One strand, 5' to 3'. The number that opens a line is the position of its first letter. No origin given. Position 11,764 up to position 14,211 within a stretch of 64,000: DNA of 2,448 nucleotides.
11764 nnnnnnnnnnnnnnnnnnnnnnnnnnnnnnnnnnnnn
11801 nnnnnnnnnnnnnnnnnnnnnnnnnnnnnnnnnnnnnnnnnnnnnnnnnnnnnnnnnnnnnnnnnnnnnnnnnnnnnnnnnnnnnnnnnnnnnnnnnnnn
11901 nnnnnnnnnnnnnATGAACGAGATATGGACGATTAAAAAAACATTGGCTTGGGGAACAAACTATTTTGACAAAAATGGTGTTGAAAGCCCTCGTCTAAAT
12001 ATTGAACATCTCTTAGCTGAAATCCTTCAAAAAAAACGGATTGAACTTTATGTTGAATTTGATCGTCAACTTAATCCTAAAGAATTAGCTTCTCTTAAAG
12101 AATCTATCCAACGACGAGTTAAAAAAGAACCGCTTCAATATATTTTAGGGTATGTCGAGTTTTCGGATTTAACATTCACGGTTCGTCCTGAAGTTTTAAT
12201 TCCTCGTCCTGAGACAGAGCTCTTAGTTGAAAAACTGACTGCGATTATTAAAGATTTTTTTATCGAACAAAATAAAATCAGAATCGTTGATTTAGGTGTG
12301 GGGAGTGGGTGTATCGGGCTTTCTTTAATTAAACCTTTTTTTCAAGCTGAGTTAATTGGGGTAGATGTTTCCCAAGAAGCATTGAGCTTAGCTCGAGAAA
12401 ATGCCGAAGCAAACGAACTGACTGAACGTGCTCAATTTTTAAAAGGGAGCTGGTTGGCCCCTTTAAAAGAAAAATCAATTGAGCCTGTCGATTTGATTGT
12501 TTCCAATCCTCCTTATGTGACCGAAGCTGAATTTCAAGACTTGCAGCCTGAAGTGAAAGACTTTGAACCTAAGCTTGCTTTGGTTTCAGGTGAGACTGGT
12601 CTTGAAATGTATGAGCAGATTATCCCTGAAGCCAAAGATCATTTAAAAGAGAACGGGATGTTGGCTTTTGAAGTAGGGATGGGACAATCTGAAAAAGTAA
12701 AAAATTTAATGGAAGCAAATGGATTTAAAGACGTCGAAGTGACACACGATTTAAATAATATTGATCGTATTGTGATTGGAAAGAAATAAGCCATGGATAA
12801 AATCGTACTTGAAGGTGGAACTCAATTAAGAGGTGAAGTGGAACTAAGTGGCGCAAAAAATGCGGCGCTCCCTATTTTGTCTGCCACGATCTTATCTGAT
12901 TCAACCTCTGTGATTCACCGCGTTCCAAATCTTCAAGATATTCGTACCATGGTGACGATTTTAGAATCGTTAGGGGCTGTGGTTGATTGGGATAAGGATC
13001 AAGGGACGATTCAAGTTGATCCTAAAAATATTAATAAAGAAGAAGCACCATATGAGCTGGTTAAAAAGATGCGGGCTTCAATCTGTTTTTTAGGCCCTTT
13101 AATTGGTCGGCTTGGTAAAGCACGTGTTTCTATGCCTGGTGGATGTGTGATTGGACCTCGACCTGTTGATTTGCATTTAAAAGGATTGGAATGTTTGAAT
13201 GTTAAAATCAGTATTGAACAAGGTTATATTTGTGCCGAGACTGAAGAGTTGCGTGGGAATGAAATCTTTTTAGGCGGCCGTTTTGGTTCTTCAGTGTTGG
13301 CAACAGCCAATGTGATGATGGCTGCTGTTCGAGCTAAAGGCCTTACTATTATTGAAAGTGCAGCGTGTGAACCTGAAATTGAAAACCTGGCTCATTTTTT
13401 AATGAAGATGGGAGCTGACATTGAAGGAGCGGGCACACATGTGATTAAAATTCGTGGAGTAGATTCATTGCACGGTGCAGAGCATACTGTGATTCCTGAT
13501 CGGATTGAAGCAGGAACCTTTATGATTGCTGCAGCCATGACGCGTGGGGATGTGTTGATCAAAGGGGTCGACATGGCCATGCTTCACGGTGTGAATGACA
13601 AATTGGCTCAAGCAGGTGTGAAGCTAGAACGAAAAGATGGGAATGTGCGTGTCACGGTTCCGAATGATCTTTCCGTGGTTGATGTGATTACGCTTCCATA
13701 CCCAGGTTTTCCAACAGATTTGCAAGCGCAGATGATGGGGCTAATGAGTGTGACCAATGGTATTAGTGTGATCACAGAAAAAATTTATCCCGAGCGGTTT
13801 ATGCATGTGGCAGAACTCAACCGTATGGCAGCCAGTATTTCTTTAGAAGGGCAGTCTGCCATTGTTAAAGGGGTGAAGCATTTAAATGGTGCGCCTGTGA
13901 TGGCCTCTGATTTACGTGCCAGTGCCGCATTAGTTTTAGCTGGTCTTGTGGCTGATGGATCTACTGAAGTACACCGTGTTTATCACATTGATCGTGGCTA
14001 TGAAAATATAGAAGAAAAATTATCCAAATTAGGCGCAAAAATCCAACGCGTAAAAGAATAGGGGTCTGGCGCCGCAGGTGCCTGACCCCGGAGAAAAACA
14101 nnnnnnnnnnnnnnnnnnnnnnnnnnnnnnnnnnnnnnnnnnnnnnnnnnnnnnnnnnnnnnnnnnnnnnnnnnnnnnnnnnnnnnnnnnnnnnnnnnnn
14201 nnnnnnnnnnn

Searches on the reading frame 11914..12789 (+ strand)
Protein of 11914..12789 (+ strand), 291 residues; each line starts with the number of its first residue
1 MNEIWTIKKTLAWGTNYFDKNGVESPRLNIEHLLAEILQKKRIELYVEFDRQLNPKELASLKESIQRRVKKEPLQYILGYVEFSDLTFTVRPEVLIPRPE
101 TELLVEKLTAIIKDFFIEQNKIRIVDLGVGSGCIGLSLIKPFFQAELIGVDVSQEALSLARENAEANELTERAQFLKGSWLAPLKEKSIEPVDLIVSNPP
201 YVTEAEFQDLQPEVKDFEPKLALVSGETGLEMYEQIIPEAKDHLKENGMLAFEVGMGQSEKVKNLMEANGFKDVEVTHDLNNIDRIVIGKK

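Call 7: search_protein_families(library=pfam, proteins=[window:11914-12789:+])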
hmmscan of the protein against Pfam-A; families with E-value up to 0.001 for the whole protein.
window:11914-12789:+ (291 aa): 14 families
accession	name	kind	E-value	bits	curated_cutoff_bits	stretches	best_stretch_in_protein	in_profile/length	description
PF17827.6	PrmC_N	-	1.6e-19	70.7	23.4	1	11-79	3-71/71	PrmC N-terminal domain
PF05175.20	MTS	-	4.7e-17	62.6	23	1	102-206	21-113/170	Methyltransferase small domain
PF13847.12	Methyltransf_31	-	6.4e-13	49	27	1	121-205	4-82/145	Methyltransferase domain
PF13649.12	Methyltransf_25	-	4.7e-09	37.3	27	1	124-208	1-83/97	Methyltransferase domain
PF01170.24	UPF0020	-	3.4e-08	33.8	22.3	1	145-202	77-132/197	RMKL-like, methyltransferase domain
PF06325.19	PrmA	-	7e-08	32.7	22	1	118-198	159-233/296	Ribosomal protein L11 methyltransferase (PrmA)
PF10294.15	Methyltransf_16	-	9.2e-08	32.5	21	1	117-198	43-127/174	Lysine methyltransferase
PF08241.18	Methyltransf_11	-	1.3e-05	26.1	21.2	1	125-189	1-61/95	Methyltransferase domain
PF12847.13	Methyltransf_18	-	3.1e-05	24.5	27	1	116-190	11-84/151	Methyltransferase domain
PF08242.18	Methyltransf_12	-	5.8e-05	24.2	30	1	125-198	1-72/98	Methyltransferase domain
PF13679.12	Methyltransf_32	-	0.00015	22.2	27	1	105-181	10-90/143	Methyltransferase domain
PF03602.21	Cons_hypoth95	-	0.00016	21.9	24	1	98-209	22-131/182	Conserved hypothetical protein 95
PF09445.16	Methyltransf_15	-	0.0005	20.1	22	0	124-201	4-81/165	RNA cap guanine-N2 methyltransferase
PF07669.17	Eco57I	-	0.00094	19.7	25.3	0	163-252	53-132/171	Eco57I restriction-modification methylase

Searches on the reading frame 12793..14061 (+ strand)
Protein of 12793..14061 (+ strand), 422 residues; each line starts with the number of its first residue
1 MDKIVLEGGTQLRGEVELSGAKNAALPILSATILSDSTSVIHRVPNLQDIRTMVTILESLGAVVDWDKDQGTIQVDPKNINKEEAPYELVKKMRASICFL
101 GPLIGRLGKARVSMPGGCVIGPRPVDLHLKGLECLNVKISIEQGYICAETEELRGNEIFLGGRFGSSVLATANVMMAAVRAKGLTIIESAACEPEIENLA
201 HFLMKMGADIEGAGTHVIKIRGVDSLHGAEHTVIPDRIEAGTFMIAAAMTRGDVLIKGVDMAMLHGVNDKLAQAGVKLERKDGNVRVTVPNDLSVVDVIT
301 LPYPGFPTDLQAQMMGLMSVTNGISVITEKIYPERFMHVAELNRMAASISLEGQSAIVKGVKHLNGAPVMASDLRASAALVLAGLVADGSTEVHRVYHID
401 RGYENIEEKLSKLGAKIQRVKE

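Call 7: search_protein_families(library=pfam, proteins=[window:12793-14061:+])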
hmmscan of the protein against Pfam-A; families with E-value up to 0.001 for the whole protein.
window:12793-14061:+ (422 aa): 1 family
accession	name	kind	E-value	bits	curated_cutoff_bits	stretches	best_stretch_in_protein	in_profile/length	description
PF00275.25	EPSP_synthase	-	4.4e-105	352.2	22.8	1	7-410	2-417/417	EPSP synthase (3-phosphoshikimate 1-carboxyvinyltransferase)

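Call 11: find_encoding_contigs(protein=window:12793-14058:+, flank=3000, max_places=4)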
Protein window:12793-14058:+ (422 aa): 1 contig read that carries it; 1 place shown.
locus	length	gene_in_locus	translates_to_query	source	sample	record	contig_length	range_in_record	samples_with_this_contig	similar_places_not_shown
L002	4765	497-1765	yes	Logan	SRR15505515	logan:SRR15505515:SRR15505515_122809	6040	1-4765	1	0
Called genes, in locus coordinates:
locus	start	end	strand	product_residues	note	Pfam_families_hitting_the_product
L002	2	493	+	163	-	?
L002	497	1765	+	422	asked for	PF00275:EPSP_synthase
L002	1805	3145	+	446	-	PF02881:SRP54_N, PF06414:Zeta_toxin (weak), PF13401:AAA_22 (weak), PF00448:SRP54, PF01656:CbiA (weak), PF02978:SRP_SPB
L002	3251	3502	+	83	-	PF00886:Ribosomal_S16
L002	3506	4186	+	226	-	PF01746:tRNA_m1G_MT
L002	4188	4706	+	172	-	PF01245:Ribosomal_L19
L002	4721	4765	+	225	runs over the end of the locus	PF01351:RNase_HII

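Call 22: list_cluster_members(proteins=[P0001, P0003, window:12793-14058:+, window:31334-32440:+, window:61868-63529:+, window:10840-11910:+, P0002, P0007])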
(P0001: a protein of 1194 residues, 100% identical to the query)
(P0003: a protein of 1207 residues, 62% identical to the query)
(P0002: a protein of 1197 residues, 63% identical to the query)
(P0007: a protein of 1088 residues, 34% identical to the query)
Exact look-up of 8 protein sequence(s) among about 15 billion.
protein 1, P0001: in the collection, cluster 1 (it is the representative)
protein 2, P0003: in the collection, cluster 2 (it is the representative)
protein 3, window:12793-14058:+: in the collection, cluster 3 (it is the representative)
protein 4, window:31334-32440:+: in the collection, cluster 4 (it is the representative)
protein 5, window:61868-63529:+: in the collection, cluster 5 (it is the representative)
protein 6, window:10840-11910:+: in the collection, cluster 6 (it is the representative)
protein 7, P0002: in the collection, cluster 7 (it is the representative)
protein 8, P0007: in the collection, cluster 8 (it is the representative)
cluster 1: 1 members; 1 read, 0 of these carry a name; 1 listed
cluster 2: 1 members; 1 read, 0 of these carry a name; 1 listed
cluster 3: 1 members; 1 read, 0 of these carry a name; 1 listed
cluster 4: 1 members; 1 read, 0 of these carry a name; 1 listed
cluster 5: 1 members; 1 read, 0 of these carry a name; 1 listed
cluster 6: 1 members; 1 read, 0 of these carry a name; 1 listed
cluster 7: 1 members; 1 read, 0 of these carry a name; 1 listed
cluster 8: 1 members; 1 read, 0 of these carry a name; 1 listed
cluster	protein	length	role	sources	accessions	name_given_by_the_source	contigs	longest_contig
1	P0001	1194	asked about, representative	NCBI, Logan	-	-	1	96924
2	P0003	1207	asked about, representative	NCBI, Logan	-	-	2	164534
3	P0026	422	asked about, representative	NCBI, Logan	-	-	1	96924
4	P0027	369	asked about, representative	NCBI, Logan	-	-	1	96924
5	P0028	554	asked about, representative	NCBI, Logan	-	-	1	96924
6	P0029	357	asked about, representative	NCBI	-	-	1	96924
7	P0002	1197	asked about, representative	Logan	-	-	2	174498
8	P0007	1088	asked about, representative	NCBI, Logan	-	-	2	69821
